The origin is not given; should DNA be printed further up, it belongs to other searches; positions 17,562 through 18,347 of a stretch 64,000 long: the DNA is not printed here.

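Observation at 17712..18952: Translationally coupled P-loop kinase plus calcineurin-like metallophosphatase: split Pnkp-like RNA end-healing module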

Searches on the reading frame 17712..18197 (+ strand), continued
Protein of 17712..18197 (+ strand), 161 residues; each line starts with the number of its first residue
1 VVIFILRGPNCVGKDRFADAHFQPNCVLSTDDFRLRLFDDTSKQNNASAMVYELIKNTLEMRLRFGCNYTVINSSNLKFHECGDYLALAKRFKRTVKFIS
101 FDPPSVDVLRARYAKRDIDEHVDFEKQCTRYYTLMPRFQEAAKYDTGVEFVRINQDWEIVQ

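Call 57: search_protein_families(library=ncbifam, proteins=[P0162, P0172, P0166, P0194, P0203, P0215, P0290, P0235, P0236, P0206], max_evalue=0.00001)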
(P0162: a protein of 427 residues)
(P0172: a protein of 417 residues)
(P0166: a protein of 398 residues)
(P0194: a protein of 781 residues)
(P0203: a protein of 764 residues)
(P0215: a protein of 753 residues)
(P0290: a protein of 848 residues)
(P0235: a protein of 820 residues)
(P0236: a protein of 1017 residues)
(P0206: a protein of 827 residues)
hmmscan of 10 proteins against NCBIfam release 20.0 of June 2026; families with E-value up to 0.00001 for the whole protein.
P0162 (427 aa): 4 families
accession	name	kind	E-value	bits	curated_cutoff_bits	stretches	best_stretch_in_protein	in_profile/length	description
TIGR04075.1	bacter_Pnkp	equivalog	1e-32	113.2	750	1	2-425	10-421/851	polynucleotide kinase-phosphatase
NF001204.0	PRK00166.1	equivalog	4.4e-19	68.8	176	1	189-318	3-124/276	symmetrical bis(5'-nucleosyl)-tetraphosphatase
TIGR00668.1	apaH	equivalog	1.3e-08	34.6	222.85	0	190-317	4-123/279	bis(5'-nucleosyl)-tetraphosphatase (symmetrical) ApaH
NF010148.0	PRK13625.1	equivalog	5.4e-07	29.4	340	1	189-420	3-235/245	bis(5'-nucleosyl)-tetraphosphatase PrpE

P0172 (417 aa): 6 families
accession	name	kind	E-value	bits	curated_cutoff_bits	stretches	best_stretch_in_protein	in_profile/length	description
TIGR04075.1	bacter_Pnkp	equivalog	1.1e-36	126.4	750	1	3-408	10-413/851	polynucleotide kinase-phosphatase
NF001204.0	PRK00166.1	equivalog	1.5e-20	73.7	176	1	183-310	3-123/276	symmetrical bis(5'-nucleosyl)-tetraphosphatase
NF010148.0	PRK13625.1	equivalog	5.4e-13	49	340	1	185-413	5-237/245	bis(5'-nucleosyl)-tetraphosphatase PrpE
TIGR00668.1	apaH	equivalog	8.3e-12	45.1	222.85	1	183-265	3-85/279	bis(5'-nucleosyl)-tetraphosphatase (symmetrical) ApaH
NF008516.0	PRK11439.1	equivalog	5.3e-09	36.4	326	1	181-289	17-121/218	protein-serine/threonine phosphatase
NF007425.0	PRK09968.1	equivalog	6.4e-06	26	332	0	181-311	15-144/218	protein-serine/threonine phosphatase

P0166 (398 aa): 6 families
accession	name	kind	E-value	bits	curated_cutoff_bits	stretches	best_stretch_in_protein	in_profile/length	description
TIGR04075.1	bacter_Pnkp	equivalog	1.6e-36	125.8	750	1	2-303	10-325/851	polynucleotide kinase-phosphatase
NF001204.0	PRK00166.1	equivalog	1.1e-18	67.6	176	1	176-303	3-125/276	symmetrical bis(5'-nucleosyl)-tetraphosphatase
TIGR00668.1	apaH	equivalog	1.1e-12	48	222.85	1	177-326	4-146/279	bis(5'-nucleosyl)-tetraphosphatase (symmetrical) ApaH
NF008516.0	PRK11439.1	equivalog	1.6e-11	44.6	326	1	174-242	17-85/218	protein-serine/threonine phosphatase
NF010148.0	PRK13625.1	equivalog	1e-10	41.6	340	1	178-389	5-242/245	bis(5'-nucleosyl)-tetraphosphatase PrpE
NF007425.0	PRK09968.1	equivalog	2.6e-07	30.5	332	1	174-243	15-84/218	protein-serine/threonine phosphatase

P0194 (781 aa): 6 families
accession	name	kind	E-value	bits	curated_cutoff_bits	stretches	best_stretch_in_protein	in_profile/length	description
TIGR04075.1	bacter_Pnkp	equivalog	1e-34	119.9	750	1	2-422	10-422/851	polynucleotide kinase-phosphatase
NF001204.0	PRK00166.1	equivalog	1.2e-14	54.3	176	1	184-320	3-124/276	symmetrical bis(5'-nucleosyl)-tetraphosphatase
TIGR02307.1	RNA_lig_RNL2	equivalog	3.3e-10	40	197.15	1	474-768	27-313/326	RNA ligase, Rnl2 family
NF010148.0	PRK13625.1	equivalog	1.6e-09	37.6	340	1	186-419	5-238/245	bis(5'-nucleosyl)-tetraphosphatase PrpE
NF008516.0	PRK11439.1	equivalog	5.3e-09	36.4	326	1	182-251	17-82/218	protein-serine/threonine phosphatase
TIGR00668.1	apaH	equivalog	4.1e-07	29.7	222.85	1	185-319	4-123/279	bis(5'-nucleosyl)-tetraphosphatase (symmetrical) ApaH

P0203 (764 aa): 6 families
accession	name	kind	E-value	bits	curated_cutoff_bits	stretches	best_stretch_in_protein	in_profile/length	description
TIGR04075.1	bacter_Pnkp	equivalog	1.8e-26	92.6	750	1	2-427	10-429/851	polynucleotide kinase-phosphatase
NF001204.0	PRK00166.1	equivalog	2e-17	63.4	176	1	194-324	3-125/276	symmetrical bis(5'-nucleosyl)-tetraphosphatase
NF008516.0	PRK11439.1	equivalog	1.4e-10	41.6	326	1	192-257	17-82/218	protein-serine/threonine phosphatase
NF010148.0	PRK13625.1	equivalog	1.4e-09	37.8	340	1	196-418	5-239/245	bis(5'-nucleosyl)-tetraphosphatase PrpE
TIGR00668.1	apaH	equivalog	5.9e-09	35.8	222.85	0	195-324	4-125/279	bis(5'-nucleosyl)-tetraphosphatase (symmetrical) ApaH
NF007425.0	PRK09968.1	equivalog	1.5e-07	31.3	332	1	192-258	15-81/218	protein-serine/threonine phosphatase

P0215 (753 aa): 6 families
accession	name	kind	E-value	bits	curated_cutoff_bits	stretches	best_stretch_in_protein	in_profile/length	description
TIGR04075.1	bacter_Pnkp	equivalog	3.5e-28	98.3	750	1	2-415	10-419/851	polynucleotide kinase-phosphatase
NF001204.0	PRK00166.1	equivalog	3.9e-15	55.9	176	1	186-317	3-124/276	symmetrical bis(5'-nucleosyl)-tetraphosphatase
NF008516.0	PRK11439.1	equivalog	4.3e-12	46.5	326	1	175-255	8-84/218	protein-serine/threonine phosphatase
NF010148.0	PRK13625.1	equivalog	6.1e-09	35.8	340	1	186-419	3-242/245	bis(5'-nucleosyl)-tetraphosphatase PrpE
TIGR00668.1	apaH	equivalog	6.2e-09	35.7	222.85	1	187-319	4-128/279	bis(5'-nucleosyl)-tetraphosphatase (symmetrical) ApaH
NF007425.0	PRK09968.1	equivalog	3.4e-08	33.5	332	1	173-263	4-90/218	protein-serine/threonine phosphatase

P0290 (848 aa): 5 families
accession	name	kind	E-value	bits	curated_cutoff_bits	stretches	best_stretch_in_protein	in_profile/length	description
TIGR04075.1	bacter_Pnkp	equivalog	0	1088.3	750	1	1-848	1-851/851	polynucleotide kinase-phosphatase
NF010148.0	PRK13625.1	equivalog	5e-71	239.1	340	1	180-407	3-234/245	bis(5'-nucleosyl)-tetraphosphatase PrpE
NF001204.0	PRK00166.1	equivalog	3.2e-24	85.7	176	1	182-319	5-127/276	symmetrical bis(5'-nucleosyl)-tetraphosphatase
TIGR00668.1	apaH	equivalog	9.8e-15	54.7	222.85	1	182-319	5-127/279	bis(5'-nucleosyl)-tetraphosphatase (symmetrical) ApaH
NF008516.0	PRK11439.1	equivalog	1.3e-10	41.7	326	1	182-393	21-215/218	protein-serine/threonine phosphatase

P0235 (820 aa): 4 families
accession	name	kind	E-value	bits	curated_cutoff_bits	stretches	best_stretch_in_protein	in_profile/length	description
TIGR04075.1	bacter_Pnkp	equivalog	6.8e-20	70.9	750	1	7-321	13-326/851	polynucleotide kinase-phosphatase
NF007425.0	PRK09968.1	equivalog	2.6e-09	37.1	332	1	180-323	5-148/218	protein-serine/threonine phosphatase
NF001204.0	PRK00166.1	equivalog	6.3e-08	32.2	176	1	194-320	5-125/276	symmetrical bis(5'-nucleosyl)-tetraphosphatase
NF010148.0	PRK13625.1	equivalog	2.8e-07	30.3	340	1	201-324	23-148/245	bis(5'-nucleosyl)-tetraphosphatase PrpE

P0236 (1017 aa): 6 families
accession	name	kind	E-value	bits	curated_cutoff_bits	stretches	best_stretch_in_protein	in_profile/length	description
TIGR04075.1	bacter_Pnkp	equivalog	1e-36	126.5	750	2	26-161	4-140/851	polynucleotide kinase-phosphatase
NF001204.0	PRK00166.1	equivalog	3.6e-12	46.1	176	1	347-430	4-81/276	symmetrical bis(5'-nucleosyl)-tetraphosphatase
NF010148.0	PRK13625.1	equivalog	2.3e-08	33.9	340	1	348-430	5-90/245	bis(5'-nucleosyl)-tetraphosphatase PrpE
TIGR02308.1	RNA_lig_T4_1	equivalog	2.9e-08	33.3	242.25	1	677-877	67-260/373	T4 RnlA family RNA ligase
TIGR03574.1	selen_PSTK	equivalog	1.3e-07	31.4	290.5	1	32-204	1-180/249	L-seryl-tRNA(Sec) kinase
NF008516.0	PRK11439.1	equivalog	1.4e-07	31.8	326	1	340-500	13-159/218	protein-serine/threonine phosphatase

P0206 (827 aa): 3 families
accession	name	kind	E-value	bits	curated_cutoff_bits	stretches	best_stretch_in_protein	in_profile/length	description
TIGR04075.1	bacter_Pnkp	equivalog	1.8e-202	674.9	750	1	4-827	4-851/851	polynucleotide kinase-phosphatase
NF010148.0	PRK13625.1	equivalog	3.7e-18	66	340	1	184-408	3-233/245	bis(5'-nucleosyl)-tetraphosphatase PrpE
TIGR03574.1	selen_PSTK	equivalog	3.7e-06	26.6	290.5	1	10-125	1-117/249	L-seryl-tRNA(Sec) kinase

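Call 58: fold_search(model_id=the predicted structure, library=pdb)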
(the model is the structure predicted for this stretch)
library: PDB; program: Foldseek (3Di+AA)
matches with E <= 10: 682; with E <= 0.001: 73
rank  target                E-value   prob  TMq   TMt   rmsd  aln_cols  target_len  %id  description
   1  4gp6_B                2.2e-09  1.00  0.77  0.73   3.0       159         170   19  Polynucleotide kinase (released 2012-11-14)
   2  4gp7_A                2.5e-09  1.00  0.76  0.72   2.9       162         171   20  Polynucleotide kinase (released 2012-11-14)
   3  4gp6_A                4.8e-09  1.00  0.75  0.71   3.1       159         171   19  Polynucleotide kinase (released 2012-11-14)
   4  4jt2_B                5.4e-09  1.00  0.74  0.70   3.4       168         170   19  Structure of Clostridium thermocellum polynucleotide kinase bound to CTP (released 2013-08-28)
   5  4jst_A                8.0e-09  1.00  0.70  0.66   3.8       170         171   19  Structure of Clostridium thermocellum polynucleotide kinase bound to UTP (released 2013-08-28)
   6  4mde_A                1.3e-08  1.00  0.77  0.73   3.0       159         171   19  Structure of bacterial polynucleotide kinase product complex bound to GDP and DNA (released 2013-11-06)
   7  3qpw                  9.1e-06  1.00  0.59  0.25   7.1       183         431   13  PFKFB3 in complex with Aluminum Tetrafluoride (released 2012-02-08)
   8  5htk_B                9.7e-06  1.00  0.61  0.27   5.7       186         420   16  Human Heart 6-Phosphofructo-2-Kinase/Fructose-2,6-Bisphosphatase (PFKFB2) (released 2016-11-16)
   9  2dwo                  1.0e-05  1.00  0.61  0.24   7.2       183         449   11  PFKFB3 in complex with ADP and PEP (released 2007-07-03)
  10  2axn                  1.2e-05  1.00  0.60  0.24   7.0       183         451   14  Crystal structure of the human inducible form 6-phosphofructo-2-kinase/fructose-2,6-bisphosphatase (released 2005-12-06)
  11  3qpu                  1.2e-05  1.00  0.59  0.24   7.1       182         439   13  PFKFB3 in complex with PPi (released 2012-02-08)
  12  5hr5                  1.6e-05  1.00  0.60  0.26   7.1       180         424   13  Bovine Heart 6-Phosphofructo-2-Kinase/Fructose-2,6-Bisphosphatase (PFKFB2) (released 2016-11-16)
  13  6hvj                  1.9e-05  1.00  0.62  0.27   5.4       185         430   14  Human PFKFB3 in complex with a N-Aryl 6-Aminoquinoxaline inhibitor 3 (released 2018-11-14)
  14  3adc_B                2.0e-05  1.00  0.63  0.45   5.1       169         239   23  Crystal structure of O-phosphoseryl-tRNA kinase complexed with selenocysteine tRNA and AMPPNP (crystal type 2) (released 2010-07-28)
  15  6iby                  2.0e-05  1.00  0.59  0.25   7.1       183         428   13  Human PFKFB3 in complex with a N-Aryl 6-Aminoquinoxaline inhibitor 6 (released 2019-01-23)
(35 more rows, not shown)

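Call 83: find_encoding_contigs(protein=P0162, flank=5000, max_places=2)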
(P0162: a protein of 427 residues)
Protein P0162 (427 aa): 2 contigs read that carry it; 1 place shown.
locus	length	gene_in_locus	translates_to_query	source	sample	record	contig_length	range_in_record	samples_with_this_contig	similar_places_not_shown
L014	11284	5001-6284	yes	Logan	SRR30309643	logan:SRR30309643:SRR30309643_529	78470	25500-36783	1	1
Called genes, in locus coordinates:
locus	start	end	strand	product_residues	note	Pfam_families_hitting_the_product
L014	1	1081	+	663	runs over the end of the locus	PF26675:DUF8224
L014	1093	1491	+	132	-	-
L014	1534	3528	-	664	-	-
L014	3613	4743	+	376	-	-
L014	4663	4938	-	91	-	-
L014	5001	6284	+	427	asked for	PF13671:AAA_33, PF00149:Metallophos (weak)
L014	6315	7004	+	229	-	-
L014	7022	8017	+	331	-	PF13177:DNA_pol3_delta2 (faint), PF13191:AAA_16 (weak), PF00004:AAA, PF13401:AAA_22 (faint), PF21328:Gp44_lid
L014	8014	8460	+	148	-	PF16790:Phage_clamp_A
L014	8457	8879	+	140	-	PF01818:Translat_reg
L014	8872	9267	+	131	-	PF02026:RyR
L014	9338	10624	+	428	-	PF02689:Herpes_Helicase (faint), PF05970:PIF1, PF13245:AAA_19, PF13401:AAA_22 (faint), PF13604:AAA_30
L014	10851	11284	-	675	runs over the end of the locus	-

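Call 84: find_encoding_contigs(protein=P0145, flank=4000, max_places=2)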
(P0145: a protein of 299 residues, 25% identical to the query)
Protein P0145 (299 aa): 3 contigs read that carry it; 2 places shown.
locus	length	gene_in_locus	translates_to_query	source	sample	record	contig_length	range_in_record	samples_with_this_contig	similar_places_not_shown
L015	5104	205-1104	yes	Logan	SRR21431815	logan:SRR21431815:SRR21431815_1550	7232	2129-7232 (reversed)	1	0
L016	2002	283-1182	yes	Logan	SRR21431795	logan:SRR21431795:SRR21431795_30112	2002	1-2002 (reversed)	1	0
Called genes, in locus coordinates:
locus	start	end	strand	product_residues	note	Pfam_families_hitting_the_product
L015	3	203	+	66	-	?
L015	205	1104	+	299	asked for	PF08433:KTI12, PF13671:AAA_33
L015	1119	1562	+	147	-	-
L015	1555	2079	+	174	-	-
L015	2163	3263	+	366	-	PF09511:RNA_lig_T4_1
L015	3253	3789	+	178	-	-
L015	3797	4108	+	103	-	PF01844:HNH, PF14279:HNH_5 (weak)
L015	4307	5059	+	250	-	-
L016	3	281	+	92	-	?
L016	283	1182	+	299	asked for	PF08433:KTI12, PF13671:AAA_33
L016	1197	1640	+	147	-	-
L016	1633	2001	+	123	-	?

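Call 86: find_related_loci(query=A4, collection=viral_contigs, flank=6000)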
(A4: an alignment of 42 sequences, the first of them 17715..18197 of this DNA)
Query A4 (160 aa) in viral_contigs; peptide patterns used: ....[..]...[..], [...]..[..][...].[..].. (x = any residue, [..] = any of these).
72 stretches matched a pattern; 14 encode a relative of the query (tblastn E <= 1e-3); 14 distinct loci.
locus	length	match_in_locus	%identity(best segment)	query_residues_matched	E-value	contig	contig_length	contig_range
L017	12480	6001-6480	99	1-160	5e-109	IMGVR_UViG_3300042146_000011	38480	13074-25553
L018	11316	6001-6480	99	1-160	5e-109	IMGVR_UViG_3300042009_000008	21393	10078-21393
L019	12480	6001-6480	94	1-160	3e-103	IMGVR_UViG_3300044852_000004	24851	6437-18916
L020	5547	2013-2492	86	1-160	8e-96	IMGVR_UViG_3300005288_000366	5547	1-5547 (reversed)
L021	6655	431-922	65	1-159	5e-69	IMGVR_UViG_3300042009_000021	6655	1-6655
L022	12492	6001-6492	46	1-160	7e-43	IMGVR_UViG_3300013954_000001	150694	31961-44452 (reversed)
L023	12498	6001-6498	35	1-160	6e-28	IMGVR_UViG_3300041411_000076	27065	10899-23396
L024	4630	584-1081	35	1-160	1e-27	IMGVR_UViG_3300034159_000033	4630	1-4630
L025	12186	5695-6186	34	1-160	1e-27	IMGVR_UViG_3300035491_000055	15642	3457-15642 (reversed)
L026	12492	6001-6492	34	1-160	1e-27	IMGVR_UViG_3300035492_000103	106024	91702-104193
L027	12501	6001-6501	32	1-160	5e-24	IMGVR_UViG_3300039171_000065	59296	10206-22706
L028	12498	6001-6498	31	1-160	2e-23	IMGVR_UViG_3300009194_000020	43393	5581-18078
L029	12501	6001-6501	31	1-160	2e-22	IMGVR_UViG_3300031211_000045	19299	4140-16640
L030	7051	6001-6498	30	1-159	2e-21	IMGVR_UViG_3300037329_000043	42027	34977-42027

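Call 89: search_protein_families(library=pfam, proteins=[L026:6506-6994:+, L026:6996-7328:+, L026:7794-8297:+, L026:9033-9863:+, L026:4759-5568:-, L026:3404-4729:-, P0145, P0144, P0155], max_evalue=0.001)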
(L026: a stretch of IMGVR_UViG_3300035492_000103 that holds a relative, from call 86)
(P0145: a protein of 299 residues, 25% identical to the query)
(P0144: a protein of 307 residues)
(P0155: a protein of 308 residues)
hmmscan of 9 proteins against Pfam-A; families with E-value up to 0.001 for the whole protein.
L026:6506-6994:+ (162 aa): 0 families

L026:6996-7328:+ (110 aa): 0 families

L026:7794-8297:+ (167 aa): 0 families

L026:9033-9863:+ (276 aa): 0 families

L026:4759-5568:- (269 aa): 1 family
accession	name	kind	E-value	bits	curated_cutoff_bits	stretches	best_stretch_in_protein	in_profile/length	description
PF23685.1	YtiC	-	0.001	19.5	27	0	9-33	4-28/33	YtiC-like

L026:3404-4729:- (441 aa): 2 families
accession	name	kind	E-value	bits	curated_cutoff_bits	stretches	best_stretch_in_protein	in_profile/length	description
PF09215.16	Phage-Gp8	-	1.5e-10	41.1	25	0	27-98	25-101/337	Bacteriophage T4, Gp8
PF25691.1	BW3TFN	-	0.00012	22.6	27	0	14-47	9-39/174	Baseplate wedge 3 tail fiber network component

P0145 (299 aa): 2 families
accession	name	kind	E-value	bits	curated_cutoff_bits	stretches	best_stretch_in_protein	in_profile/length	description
PF13671.12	AAA_33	-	7.7e-19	68.9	27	1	4-132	1-142/143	AAA domain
PF08433.16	KTI12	-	5.5e-08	33.1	22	1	4-128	3-135/271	Chromatin associated protein KTI12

P0144 (307 aa): 3 families
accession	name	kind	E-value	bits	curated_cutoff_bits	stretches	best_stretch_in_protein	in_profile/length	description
PF13671.12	AAA_33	-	5.3e-18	66.1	27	1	4-131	1-140/143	AAA domain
PF01966.28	HD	-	4.1e-09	37.2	22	1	180-298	2-113/116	HD domain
PF08433.16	KTI12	-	1.7e-06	28.2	22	1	4-129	3-135/271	Chromatin associated protein KTI12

P0155 (308 aa): 4 families
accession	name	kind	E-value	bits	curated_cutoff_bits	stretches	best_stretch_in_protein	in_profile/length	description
PF13671.12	AAA_33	-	1.3e-20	74.6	27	1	4-141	1-143/143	AAA domain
PF08433.16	KTI12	-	1.2e-13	51.6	22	1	4-187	3-182/271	Chromatin associated protein KTI12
PF01966.28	HD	-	8.5e-10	39.4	22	1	188-305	3-113/116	HD domain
PF01591.24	6PF2K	-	8e-06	25.8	27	0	6-118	17-142/223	6-phosphofructo-2-kinase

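Call 95: search_protein_families(library=pfam, proteins=[L014:3613-4743:+, L015:2163-3263:+], max_evalue=0.001)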
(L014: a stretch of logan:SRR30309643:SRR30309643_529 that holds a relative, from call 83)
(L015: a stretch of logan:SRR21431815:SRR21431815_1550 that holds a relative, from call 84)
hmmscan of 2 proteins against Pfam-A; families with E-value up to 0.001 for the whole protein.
L014:3613-4743:+ (376 aa): 0 families

L015:2163-3263:+ (366 aa): 1 family
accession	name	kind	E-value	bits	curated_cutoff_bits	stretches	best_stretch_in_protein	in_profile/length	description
PF09511.15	RNA_lig_T4_1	-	1.2e-18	68.2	28.3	1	51-244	1-225/227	RNA ligase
